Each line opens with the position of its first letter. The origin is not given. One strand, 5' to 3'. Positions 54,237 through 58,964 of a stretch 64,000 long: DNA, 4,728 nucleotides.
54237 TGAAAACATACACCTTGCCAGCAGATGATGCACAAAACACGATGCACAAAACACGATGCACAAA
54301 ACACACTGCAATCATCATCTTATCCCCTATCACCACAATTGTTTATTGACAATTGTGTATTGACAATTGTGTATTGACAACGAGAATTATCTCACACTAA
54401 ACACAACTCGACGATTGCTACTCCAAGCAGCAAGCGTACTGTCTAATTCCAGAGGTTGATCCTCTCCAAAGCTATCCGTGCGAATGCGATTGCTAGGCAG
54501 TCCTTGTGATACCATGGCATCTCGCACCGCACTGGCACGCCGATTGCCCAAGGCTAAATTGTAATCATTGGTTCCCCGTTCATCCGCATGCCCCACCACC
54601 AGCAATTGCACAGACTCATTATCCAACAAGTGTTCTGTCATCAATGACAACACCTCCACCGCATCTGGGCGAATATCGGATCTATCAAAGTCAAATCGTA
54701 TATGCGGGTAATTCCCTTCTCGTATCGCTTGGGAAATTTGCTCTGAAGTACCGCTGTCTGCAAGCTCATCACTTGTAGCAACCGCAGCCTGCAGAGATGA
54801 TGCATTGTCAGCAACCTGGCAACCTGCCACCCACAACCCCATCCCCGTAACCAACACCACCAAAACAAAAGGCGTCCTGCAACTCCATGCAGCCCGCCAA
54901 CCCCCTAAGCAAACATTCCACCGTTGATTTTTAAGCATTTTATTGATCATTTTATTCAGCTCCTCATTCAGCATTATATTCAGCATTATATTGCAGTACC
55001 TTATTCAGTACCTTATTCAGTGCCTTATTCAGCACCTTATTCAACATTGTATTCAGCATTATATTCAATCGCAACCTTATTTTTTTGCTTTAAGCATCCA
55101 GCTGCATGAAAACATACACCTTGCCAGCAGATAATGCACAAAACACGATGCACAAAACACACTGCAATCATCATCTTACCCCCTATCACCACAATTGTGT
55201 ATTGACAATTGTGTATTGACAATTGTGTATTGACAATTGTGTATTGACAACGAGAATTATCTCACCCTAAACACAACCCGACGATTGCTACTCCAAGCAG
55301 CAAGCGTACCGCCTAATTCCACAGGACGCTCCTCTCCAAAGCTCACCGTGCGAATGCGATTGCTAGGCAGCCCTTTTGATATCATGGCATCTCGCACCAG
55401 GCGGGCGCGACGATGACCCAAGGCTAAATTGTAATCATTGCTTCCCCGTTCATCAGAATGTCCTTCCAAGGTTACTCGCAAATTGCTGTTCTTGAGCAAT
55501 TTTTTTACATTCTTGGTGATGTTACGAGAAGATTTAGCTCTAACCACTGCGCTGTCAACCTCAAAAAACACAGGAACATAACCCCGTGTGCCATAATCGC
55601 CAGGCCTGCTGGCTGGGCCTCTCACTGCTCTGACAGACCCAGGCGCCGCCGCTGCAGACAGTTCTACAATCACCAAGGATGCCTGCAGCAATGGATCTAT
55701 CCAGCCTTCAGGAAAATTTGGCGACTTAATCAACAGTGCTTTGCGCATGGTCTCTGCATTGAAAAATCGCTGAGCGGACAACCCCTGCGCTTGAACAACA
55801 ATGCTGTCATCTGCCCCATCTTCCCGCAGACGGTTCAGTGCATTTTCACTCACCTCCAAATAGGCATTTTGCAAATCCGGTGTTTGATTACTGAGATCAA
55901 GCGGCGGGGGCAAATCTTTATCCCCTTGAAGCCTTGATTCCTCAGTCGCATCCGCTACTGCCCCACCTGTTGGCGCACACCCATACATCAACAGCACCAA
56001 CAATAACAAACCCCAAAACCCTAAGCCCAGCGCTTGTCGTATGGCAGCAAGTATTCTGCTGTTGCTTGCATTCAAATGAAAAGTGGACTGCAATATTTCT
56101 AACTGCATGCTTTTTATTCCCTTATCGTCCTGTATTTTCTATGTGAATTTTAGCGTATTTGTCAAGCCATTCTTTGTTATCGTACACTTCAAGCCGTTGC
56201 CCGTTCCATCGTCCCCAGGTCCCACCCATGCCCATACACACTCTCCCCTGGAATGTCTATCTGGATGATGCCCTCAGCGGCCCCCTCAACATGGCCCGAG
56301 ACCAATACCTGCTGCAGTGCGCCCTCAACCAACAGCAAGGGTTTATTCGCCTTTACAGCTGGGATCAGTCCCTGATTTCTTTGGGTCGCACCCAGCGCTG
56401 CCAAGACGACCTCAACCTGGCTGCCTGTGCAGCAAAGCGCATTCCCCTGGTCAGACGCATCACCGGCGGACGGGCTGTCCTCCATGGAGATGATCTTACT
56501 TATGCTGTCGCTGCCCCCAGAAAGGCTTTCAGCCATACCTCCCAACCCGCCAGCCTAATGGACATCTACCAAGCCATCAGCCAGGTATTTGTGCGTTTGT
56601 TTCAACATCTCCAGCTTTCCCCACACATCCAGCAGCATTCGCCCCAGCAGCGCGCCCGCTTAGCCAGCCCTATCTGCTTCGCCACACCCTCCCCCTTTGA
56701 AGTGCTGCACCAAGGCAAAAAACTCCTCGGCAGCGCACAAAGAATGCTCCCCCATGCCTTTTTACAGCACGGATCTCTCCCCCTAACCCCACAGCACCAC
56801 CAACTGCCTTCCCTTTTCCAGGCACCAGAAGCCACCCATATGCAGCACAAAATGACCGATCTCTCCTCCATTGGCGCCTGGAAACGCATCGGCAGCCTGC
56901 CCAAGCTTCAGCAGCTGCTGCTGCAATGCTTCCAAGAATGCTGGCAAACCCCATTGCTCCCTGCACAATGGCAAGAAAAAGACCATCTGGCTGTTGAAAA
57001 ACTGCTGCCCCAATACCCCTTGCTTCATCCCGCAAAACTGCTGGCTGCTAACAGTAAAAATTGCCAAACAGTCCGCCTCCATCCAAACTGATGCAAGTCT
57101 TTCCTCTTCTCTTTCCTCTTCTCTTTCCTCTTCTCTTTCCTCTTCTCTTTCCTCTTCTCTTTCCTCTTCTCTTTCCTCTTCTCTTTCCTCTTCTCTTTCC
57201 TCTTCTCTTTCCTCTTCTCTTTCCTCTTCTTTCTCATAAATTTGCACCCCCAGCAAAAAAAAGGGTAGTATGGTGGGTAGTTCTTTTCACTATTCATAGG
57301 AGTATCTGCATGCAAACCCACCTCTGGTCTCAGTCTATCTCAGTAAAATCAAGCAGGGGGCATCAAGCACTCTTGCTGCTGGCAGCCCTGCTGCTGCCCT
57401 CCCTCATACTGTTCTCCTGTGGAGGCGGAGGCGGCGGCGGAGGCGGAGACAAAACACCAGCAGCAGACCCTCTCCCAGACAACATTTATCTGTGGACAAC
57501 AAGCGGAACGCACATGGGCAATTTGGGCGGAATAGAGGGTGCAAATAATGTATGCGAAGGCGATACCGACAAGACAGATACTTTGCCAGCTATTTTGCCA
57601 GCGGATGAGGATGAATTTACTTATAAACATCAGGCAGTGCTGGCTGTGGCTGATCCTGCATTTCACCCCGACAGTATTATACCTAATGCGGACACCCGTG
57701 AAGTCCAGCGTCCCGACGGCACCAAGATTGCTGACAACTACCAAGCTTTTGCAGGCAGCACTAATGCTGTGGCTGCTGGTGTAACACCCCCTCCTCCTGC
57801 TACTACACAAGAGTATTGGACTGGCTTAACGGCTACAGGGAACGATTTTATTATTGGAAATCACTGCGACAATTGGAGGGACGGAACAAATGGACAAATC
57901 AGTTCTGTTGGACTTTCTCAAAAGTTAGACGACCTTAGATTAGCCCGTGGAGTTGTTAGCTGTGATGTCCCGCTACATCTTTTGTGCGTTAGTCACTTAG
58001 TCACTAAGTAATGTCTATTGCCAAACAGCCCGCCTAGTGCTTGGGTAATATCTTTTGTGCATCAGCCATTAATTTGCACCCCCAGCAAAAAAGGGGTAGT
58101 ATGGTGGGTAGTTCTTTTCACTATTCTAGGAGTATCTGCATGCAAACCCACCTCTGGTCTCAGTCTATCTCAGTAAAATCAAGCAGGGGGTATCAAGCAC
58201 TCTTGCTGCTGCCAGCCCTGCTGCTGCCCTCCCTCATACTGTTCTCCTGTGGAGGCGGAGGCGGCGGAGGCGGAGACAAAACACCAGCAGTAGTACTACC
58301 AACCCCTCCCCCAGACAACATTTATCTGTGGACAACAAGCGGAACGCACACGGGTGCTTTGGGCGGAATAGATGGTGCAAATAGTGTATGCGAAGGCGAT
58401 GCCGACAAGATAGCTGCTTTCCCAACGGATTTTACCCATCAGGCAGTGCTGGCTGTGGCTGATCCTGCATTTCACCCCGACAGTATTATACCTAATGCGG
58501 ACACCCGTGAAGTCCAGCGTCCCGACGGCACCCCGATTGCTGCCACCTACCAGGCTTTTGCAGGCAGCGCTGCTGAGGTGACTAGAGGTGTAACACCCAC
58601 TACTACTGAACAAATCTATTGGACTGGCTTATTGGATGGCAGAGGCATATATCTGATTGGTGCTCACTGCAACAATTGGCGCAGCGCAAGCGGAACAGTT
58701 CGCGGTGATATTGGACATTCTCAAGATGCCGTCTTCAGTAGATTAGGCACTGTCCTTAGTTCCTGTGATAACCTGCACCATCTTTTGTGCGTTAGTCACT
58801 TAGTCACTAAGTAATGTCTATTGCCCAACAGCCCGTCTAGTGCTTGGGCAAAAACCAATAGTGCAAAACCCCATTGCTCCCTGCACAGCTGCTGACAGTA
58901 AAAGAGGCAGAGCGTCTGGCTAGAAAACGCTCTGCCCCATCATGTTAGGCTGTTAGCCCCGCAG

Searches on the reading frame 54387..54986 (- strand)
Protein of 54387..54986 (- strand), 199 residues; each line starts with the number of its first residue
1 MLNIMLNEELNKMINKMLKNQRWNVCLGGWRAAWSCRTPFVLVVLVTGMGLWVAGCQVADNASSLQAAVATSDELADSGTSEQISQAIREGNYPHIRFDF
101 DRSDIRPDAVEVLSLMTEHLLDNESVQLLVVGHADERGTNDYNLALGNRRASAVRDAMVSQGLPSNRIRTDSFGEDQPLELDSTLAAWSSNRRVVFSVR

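Call 64: search_protein_families(library=pfam, proteins=[window:54387-54986:-])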
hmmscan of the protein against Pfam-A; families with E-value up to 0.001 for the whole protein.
window:54387-54986:- (199 aa): 1 family
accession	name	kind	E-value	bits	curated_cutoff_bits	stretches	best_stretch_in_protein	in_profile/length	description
PF00691.25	OmpA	-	4.1e-18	66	27.2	1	97-191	1-97/98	OmpA family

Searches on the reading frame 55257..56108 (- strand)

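Call 64: search_protein_families(library=pfam, proteins=[window:55257-56108:-])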
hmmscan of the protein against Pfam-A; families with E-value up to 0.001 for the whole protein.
window:55257-56108:- (283 aa): 1 family
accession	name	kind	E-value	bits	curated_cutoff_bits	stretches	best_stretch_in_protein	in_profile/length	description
PF00691.25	OmpA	-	1.9e-18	67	27.2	1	181-271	1-93/98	OmpA family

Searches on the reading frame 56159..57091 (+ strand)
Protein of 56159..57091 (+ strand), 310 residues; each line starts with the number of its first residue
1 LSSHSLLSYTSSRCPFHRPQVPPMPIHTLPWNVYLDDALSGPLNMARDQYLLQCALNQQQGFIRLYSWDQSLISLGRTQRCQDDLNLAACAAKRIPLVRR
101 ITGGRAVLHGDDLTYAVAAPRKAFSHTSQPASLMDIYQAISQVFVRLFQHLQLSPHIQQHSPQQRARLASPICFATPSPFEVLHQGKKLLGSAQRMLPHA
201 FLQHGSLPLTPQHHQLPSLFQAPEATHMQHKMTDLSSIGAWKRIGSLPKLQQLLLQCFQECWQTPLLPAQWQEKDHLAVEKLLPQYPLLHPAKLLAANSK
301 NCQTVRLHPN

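Call 64: search_protein_families(library=pfam, proteins=[window:56159-57091:+])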
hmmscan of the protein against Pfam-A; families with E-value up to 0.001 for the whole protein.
window:56159-57091:+ (310 aa): 2 families
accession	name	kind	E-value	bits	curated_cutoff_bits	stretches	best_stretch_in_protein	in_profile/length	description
PF21948.1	LplA-B_cat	-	3.8e-22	79.6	27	1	43-237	4-180/200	Lipoyl protein ligase A/B catalytic domain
PF03099.24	BPL_LplA_LipB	-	7.8e-12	45.7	21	1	80-207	11-128/133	Biotin/lipoate A/B protein ligase family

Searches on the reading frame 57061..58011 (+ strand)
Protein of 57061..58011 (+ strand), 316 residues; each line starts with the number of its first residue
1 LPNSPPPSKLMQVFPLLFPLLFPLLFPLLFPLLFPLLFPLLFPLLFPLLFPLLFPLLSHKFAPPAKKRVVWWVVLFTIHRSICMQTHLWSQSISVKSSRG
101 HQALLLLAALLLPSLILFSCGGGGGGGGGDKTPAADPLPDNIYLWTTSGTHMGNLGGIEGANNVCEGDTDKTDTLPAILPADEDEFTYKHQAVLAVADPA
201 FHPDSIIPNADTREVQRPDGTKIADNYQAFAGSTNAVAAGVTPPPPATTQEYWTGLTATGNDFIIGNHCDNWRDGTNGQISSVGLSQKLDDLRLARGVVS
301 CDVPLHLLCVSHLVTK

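Call 64: search_protein_families(library=pfam, proteins=[window:57061-58011:+])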
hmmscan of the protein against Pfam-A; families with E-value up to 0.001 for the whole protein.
window:57061-58011:+ (316 aa): 1 family
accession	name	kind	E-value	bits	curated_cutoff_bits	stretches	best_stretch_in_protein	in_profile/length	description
PF07588.17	DUF1554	-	0.00031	21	27.5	0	150-284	3-131/136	Protein of unknown function (DUF1554)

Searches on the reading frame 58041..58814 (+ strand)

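Call 64: search_protein_families(library=pfam, proteins=[window:58041-58814:+])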
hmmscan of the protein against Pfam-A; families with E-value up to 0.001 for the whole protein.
window:58041-58814:+ (257 aa): 1 family
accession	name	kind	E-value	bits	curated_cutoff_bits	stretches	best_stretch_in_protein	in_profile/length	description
PF07588.17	DUF1554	-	7.1e-09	36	27.5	1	102-228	3-134/136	Protein of unknown function (DUF1554)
